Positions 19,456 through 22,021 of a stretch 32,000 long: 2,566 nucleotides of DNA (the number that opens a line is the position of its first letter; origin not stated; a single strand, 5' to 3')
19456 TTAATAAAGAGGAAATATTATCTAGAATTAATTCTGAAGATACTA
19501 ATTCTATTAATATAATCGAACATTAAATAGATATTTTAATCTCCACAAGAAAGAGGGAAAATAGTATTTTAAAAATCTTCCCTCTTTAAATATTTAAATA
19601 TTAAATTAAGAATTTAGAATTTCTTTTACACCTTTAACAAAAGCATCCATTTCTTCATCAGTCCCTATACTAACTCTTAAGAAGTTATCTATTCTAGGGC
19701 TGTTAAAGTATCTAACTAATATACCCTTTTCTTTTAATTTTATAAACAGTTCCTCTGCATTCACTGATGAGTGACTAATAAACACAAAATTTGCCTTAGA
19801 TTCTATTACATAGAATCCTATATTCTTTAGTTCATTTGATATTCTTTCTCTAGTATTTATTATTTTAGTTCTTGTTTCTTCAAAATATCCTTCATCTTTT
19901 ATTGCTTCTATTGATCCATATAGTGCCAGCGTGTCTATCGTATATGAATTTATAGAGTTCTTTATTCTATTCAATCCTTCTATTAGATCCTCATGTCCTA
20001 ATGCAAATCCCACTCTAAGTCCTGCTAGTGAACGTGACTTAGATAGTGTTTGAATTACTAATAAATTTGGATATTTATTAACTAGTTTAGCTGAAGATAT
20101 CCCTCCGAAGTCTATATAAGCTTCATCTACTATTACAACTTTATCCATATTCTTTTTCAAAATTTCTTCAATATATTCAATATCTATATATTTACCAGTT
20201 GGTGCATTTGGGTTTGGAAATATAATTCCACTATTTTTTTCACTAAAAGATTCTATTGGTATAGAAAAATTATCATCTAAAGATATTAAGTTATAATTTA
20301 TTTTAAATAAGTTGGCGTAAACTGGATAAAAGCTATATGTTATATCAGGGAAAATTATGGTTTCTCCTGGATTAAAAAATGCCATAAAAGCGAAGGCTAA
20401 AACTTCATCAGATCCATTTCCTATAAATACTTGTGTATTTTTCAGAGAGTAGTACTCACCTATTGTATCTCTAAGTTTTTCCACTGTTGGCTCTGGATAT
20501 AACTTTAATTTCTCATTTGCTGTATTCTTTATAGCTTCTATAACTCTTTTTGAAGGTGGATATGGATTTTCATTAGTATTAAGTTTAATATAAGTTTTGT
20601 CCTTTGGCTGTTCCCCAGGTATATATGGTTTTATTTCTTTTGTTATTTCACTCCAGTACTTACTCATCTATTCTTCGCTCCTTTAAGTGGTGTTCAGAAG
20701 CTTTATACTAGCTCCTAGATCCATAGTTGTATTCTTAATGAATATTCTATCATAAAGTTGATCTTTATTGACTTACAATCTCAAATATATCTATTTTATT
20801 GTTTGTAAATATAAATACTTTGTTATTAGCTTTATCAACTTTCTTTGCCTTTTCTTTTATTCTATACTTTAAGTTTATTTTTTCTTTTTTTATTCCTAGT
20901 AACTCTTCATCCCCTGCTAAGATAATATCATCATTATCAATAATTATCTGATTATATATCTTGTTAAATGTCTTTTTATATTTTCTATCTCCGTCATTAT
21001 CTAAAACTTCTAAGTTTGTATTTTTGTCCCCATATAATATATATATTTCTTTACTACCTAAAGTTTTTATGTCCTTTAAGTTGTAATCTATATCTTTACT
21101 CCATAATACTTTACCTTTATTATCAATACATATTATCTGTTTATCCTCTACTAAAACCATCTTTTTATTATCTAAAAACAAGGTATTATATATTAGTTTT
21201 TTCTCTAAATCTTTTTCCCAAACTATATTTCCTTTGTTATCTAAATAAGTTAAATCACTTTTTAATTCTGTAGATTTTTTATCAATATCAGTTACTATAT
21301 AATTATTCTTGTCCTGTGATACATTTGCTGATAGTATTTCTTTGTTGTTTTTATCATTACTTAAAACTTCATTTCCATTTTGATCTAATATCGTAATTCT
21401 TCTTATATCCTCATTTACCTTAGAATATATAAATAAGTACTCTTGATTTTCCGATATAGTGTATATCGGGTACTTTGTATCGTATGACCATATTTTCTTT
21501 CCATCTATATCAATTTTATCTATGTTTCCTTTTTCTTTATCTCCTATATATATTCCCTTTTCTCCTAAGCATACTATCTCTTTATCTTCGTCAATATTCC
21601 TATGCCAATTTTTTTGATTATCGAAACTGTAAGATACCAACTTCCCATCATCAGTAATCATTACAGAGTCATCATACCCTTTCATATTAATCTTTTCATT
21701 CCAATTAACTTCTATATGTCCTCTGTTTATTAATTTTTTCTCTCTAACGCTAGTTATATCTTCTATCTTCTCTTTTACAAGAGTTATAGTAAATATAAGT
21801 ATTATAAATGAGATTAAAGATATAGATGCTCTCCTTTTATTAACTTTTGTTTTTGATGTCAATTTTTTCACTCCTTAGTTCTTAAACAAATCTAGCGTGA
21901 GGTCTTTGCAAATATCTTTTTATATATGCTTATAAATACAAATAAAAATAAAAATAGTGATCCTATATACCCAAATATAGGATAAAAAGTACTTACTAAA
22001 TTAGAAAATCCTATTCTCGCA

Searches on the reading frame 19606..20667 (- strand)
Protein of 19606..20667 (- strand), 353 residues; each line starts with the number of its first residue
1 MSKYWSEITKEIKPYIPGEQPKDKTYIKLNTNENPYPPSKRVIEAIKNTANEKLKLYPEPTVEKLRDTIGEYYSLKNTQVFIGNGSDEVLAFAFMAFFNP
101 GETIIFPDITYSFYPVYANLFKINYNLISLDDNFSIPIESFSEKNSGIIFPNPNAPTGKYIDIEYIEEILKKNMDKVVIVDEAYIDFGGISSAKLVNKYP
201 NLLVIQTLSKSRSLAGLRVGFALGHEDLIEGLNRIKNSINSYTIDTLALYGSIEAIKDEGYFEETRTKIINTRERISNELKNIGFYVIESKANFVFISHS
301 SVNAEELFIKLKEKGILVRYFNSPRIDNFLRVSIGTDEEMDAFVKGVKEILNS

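Call 49: search_protein_families(library=pfam, proteins=[window:19606-20667:-], max_evalue=0.0001)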
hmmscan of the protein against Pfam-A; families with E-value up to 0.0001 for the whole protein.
window:19606-20667:- (353 aa): 1 family
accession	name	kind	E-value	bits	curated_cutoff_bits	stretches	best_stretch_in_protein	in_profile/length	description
PF00155.27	Aminotran_1_2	-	6.2e-64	216.9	19.7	1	25-345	2-359/361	Aminotransferase class I and II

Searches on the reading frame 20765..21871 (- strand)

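Call 49: search_protein_families(library=pfam, proteins=[window:20765-21871:-], max_evalue=0.0001)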
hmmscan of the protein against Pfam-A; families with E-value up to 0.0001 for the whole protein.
window:20765-21871:- (368 aa): 3 families
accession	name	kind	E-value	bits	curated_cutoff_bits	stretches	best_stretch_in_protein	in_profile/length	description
PF18975.6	DUF5711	-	6.7e-27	95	26.3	1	59-363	20-342/344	Family of unknown function (DUF5711)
PF13360.13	PQQ_2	-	3.5e-10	40.4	27.6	1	159-260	5-100/233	Outer membrane protein assembly factor BamB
PF13570.13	Beta-prop_ACSF4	-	3.5e-08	33.6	133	1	159-309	115-261/329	Beta-alanine-activating enzyme, beta-propeller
